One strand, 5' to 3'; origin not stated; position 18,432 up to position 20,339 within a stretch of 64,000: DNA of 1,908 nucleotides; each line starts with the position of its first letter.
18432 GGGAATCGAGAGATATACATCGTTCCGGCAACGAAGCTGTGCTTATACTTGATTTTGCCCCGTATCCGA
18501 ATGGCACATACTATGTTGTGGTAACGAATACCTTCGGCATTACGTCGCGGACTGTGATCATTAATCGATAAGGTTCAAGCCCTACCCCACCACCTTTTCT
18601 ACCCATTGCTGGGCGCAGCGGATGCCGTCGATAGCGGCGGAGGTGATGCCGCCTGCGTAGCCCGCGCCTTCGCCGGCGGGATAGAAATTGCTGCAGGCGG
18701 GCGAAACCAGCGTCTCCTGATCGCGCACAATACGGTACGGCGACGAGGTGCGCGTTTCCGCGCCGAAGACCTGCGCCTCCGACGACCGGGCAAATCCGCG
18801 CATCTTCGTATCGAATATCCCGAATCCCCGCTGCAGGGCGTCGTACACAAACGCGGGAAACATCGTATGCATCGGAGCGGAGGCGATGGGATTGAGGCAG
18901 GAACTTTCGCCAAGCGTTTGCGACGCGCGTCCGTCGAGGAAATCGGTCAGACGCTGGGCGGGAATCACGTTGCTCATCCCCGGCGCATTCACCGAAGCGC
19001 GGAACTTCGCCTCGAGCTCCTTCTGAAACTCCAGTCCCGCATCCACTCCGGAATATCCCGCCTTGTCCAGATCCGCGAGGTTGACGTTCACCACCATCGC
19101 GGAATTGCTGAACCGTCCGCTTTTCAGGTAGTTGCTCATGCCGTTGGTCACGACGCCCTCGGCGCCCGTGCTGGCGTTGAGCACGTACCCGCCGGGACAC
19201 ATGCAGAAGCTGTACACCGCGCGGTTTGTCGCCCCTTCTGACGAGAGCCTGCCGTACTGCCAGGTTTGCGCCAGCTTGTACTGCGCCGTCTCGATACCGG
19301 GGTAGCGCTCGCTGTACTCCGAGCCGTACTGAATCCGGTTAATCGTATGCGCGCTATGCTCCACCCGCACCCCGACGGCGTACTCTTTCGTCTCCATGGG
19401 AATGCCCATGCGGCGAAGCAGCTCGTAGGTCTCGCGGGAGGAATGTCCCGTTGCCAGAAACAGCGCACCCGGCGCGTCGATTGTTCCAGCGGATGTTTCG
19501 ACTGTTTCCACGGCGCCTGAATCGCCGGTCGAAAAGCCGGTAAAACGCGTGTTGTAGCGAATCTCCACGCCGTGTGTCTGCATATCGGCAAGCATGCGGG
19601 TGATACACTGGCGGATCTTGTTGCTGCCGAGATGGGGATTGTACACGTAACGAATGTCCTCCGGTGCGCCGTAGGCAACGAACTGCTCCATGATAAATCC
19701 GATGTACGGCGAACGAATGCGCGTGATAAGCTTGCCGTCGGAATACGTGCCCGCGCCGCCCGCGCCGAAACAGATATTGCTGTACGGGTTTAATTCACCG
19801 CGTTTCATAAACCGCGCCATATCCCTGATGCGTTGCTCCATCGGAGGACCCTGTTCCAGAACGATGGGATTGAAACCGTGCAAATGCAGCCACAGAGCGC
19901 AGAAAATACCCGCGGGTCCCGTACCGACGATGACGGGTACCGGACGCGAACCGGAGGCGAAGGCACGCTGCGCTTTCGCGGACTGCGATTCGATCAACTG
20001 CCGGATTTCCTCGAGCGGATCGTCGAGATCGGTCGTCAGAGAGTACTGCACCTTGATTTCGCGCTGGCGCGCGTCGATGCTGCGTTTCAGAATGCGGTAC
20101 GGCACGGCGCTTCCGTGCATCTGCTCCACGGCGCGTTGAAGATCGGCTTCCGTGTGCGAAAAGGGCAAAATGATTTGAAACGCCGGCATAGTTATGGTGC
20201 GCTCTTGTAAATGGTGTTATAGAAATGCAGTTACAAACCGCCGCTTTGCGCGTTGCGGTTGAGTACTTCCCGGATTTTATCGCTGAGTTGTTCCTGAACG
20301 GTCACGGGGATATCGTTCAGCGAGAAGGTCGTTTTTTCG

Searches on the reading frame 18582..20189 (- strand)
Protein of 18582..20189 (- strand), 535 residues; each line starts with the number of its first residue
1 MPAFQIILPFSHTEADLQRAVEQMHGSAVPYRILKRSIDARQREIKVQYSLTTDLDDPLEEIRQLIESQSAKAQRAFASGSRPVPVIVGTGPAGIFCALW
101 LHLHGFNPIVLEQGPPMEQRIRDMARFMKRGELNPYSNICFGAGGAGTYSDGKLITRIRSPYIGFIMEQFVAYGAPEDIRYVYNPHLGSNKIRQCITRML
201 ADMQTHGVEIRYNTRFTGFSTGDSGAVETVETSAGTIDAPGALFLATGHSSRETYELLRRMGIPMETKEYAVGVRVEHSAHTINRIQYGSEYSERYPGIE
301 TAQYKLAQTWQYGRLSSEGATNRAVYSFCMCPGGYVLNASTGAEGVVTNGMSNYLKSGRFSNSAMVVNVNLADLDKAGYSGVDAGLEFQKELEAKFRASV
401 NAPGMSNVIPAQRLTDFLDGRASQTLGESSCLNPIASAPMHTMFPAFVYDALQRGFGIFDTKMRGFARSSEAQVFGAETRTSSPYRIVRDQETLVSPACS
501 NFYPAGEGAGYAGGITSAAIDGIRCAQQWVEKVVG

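Call 13: search_protein_families(library=pfam, proteins=[window:18582-20189:-], max_evalue=0.00001)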
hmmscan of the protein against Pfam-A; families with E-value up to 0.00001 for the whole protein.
window:18582-20189:- (535 aa): 3 families
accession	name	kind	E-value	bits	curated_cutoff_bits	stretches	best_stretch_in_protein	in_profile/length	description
PF21688.3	FAD-depend_C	-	4.3e-55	187.4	27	1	270-481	2-197/197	FAD-dependent protein, C-terminal domain-like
PF01266.30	DAO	-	3.6e-09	37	27.9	0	196-274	152-231/353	FAD dependent oxidoreductase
PF07992.20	Pyr_redox_2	-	9.2e-06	25.7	26.1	0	193-270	183-257/291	Pyridine nucleotide-disulphide oxidoreductase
